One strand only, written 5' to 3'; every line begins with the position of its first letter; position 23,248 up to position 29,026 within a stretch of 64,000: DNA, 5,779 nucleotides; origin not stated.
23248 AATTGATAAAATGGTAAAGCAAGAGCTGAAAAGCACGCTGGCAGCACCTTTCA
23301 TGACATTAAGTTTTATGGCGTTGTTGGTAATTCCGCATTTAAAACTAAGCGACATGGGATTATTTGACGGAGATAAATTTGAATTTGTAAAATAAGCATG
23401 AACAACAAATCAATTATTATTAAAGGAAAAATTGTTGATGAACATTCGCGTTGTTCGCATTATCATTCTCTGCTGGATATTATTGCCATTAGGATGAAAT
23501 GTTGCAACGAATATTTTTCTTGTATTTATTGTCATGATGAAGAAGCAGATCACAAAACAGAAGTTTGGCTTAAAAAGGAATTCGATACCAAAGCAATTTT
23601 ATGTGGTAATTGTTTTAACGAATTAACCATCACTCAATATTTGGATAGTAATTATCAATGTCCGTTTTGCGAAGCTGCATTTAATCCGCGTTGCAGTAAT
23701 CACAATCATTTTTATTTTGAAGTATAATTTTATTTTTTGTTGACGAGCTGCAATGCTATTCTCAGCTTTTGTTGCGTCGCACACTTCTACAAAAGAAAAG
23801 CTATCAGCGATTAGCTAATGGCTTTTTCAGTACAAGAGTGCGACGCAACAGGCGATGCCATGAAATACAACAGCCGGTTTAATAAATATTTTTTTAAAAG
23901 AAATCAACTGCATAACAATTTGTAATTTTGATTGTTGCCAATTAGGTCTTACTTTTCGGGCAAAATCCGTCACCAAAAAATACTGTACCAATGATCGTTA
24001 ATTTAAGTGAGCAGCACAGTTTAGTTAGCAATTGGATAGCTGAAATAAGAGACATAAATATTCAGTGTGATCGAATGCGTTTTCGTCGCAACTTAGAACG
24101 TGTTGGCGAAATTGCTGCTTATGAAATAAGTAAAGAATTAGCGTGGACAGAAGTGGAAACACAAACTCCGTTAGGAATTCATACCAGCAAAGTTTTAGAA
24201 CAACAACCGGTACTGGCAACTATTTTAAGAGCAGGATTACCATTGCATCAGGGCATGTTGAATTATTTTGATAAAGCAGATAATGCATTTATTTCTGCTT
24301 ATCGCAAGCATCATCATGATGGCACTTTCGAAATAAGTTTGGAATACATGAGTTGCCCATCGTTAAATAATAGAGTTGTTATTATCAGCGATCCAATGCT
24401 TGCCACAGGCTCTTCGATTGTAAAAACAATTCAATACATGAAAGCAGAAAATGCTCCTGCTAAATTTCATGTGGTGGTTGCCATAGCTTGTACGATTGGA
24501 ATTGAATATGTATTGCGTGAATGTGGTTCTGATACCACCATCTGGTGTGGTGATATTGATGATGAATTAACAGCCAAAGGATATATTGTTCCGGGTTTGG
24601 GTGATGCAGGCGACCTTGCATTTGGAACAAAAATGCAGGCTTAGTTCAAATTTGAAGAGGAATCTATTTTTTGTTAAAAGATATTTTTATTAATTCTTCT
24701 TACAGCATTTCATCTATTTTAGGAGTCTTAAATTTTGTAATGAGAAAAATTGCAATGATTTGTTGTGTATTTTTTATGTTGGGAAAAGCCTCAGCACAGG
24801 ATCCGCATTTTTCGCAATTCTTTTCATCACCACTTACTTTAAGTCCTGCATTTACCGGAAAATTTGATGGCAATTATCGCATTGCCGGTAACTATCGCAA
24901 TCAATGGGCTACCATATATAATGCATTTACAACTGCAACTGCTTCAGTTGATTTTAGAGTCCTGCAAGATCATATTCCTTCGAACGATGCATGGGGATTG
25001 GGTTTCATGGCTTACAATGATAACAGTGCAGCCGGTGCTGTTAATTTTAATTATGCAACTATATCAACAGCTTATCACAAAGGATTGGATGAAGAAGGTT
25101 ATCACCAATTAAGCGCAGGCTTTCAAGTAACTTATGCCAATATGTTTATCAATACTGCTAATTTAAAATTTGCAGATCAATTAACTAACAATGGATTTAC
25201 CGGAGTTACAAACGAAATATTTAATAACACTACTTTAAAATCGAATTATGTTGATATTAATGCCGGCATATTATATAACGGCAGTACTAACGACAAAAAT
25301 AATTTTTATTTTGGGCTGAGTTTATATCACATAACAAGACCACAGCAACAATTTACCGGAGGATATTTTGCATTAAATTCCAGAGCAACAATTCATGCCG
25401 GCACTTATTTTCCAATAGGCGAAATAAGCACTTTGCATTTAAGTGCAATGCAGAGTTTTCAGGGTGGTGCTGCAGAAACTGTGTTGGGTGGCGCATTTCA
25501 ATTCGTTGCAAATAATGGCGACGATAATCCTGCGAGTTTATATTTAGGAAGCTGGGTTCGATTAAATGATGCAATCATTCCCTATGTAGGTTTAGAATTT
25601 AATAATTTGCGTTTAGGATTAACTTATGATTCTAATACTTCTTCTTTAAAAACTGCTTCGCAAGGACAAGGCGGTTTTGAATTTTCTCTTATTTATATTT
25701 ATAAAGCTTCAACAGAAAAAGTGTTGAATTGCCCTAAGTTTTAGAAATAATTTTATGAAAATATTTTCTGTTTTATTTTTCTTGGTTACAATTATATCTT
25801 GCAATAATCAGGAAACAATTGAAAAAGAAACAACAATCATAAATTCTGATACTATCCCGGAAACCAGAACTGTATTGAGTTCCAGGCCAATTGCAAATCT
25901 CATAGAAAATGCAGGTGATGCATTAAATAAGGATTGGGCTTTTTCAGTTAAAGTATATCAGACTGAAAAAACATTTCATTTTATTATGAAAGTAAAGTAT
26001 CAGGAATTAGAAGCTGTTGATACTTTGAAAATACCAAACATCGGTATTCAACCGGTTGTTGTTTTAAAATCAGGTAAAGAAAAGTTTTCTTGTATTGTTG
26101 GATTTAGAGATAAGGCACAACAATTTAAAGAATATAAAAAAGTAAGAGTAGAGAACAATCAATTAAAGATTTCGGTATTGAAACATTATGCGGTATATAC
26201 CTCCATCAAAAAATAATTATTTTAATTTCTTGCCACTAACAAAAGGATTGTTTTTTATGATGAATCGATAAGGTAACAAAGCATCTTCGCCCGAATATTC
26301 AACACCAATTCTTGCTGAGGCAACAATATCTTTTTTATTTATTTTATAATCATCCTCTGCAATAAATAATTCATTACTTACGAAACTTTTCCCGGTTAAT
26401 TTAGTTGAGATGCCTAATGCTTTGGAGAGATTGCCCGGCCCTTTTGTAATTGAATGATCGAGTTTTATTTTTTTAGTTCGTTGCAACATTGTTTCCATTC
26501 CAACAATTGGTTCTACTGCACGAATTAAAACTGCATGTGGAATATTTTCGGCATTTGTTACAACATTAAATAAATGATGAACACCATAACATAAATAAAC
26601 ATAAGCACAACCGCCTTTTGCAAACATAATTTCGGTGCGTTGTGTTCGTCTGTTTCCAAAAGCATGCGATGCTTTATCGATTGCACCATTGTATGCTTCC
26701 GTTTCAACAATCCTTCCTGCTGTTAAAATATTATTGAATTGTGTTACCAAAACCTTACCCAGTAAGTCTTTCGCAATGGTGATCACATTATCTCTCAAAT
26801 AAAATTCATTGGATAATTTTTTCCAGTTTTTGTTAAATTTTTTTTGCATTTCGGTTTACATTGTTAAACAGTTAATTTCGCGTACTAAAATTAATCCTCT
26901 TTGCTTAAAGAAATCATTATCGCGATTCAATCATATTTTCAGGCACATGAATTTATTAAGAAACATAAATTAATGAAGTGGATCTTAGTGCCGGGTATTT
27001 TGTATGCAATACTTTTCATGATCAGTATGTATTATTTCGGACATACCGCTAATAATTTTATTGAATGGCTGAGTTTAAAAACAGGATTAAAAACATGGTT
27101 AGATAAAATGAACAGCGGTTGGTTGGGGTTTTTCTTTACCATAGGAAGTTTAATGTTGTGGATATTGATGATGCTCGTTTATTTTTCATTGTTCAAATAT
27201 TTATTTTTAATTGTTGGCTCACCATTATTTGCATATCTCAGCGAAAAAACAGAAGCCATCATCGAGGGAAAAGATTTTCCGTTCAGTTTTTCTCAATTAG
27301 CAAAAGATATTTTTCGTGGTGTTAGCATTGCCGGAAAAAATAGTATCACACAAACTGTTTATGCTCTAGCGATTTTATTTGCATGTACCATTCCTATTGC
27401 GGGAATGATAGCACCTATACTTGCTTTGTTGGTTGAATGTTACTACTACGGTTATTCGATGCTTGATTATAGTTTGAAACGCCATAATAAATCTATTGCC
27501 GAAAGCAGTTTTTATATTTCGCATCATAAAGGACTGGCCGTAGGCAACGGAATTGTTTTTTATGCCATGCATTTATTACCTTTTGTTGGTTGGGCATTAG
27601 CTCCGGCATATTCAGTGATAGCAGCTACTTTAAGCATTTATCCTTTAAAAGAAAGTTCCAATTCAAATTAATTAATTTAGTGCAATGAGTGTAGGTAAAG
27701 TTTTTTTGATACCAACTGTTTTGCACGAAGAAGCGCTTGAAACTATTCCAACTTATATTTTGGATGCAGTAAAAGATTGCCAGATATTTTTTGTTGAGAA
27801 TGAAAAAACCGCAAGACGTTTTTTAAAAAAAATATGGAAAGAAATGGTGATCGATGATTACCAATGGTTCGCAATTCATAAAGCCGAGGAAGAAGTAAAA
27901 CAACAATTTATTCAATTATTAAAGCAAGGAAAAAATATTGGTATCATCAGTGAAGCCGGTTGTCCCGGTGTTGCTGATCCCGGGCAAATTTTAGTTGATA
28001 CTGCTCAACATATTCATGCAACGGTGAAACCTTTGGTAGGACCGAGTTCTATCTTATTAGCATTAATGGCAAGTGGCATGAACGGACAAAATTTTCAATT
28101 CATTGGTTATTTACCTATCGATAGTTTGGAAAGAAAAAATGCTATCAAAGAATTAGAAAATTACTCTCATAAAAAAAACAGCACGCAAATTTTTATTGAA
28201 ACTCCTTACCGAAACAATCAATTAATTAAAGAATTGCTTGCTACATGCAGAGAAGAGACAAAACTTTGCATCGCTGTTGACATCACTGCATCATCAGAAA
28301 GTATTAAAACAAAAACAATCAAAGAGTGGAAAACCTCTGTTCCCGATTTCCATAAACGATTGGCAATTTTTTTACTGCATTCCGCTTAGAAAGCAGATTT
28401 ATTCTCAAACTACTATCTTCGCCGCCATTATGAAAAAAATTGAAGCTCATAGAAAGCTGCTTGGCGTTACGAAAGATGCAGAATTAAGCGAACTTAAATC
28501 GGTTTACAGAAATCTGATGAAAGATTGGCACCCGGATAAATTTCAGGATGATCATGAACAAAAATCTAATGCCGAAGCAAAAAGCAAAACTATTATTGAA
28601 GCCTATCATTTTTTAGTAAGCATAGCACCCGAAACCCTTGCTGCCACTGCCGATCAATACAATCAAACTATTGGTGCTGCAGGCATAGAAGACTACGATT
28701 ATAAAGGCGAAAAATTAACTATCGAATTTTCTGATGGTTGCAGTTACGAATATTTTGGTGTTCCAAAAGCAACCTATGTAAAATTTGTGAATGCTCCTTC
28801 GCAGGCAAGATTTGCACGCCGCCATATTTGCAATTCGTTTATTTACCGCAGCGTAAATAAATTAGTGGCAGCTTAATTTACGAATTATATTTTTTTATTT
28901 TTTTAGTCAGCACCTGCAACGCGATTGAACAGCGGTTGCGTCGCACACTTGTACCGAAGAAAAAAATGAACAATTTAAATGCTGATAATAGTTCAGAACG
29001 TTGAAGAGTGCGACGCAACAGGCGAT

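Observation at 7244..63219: Dense family of ~60-bp intergenic repeats with an invariant GC-rich 12-mer (14 copies in 64 kb)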

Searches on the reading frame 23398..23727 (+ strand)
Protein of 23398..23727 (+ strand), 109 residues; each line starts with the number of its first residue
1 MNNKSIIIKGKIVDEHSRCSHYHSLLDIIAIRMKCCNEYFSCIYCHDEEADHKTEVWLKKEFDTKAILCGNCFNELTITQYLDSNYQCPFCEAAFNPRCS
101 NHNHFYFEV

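Call 37: search_protein_families(library=pfam, proteins=[window:23398-23727:+], max_evalue=0.001)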
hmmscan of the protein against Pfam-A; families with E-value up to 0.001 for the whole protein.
window:23398-23727:+ (109 aa): 1 family
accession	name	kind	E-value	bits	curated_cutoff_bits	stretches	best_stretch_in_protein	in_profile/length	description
PF05495.17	zf-CHY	-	3.1e-12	47.2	31.3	1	19-80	1-67/68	CHY zinc finger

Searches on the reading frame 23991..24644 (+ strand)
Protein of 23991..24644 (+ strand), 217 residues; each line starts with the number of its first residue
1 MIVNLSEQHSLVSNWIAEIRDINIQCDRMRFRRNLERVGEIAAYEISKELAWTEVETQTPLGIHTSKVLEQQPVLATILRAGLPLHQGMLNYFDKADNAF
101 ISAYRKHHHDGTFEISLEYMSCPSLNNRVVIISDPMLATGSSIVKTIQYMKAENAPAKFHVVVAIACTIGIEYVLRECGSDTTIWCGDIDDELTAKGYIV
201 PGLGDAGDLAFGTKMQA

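Call 37: search_protein_families(library=pfam, proteins=[window:23991-24644:+], max_evalue=0.001)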
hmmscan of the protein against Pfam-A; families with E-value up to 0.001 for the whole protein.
window:23991-24644:+ (217 aa): 3 families
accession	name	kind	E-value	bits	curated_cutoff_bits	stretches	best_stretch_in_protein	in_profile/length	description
PF14681.12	UPRTase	-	1.3e-39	136.2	27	1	8-213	3-206/206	Uracil phosphoribosyltransferase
PF00156.33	Pribosyltran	-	2.2e-08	34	26.3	1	70-164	28-125/158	Phosphoribosyl transferase domain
PF24390.1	PRTase-CE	-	5.9e-05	23.5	27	1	104-192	84-174/253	PRTase-CE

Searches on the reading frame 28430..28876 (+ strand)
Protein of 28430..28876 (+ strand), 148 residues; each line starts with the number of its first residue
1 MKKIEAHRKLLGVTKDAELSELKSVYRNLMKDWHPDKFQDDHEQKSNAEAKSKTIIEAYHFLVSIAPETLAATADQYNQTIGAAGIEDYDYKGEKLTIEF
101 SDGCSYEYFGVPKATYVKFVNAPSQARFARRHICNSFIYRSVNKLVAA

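Call 78: search_protein_families(library=pfam, proteins=[window:28430-28876:+], max_evalue=0.001)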
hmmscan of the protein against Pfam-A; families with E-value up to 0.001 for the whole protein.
window:28430-28876:+ (148 aa): 2 families
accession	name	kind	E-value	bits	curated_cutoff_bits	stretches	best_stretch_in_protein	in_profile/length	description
PF13619.11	KTSC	-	8.5e-16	57.9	25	1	88-137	9-58/58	KTSC domain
PF00226.36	DnaJ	-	9.6e-11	42.1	27.8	1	9-63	4-54/63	DnaJ domain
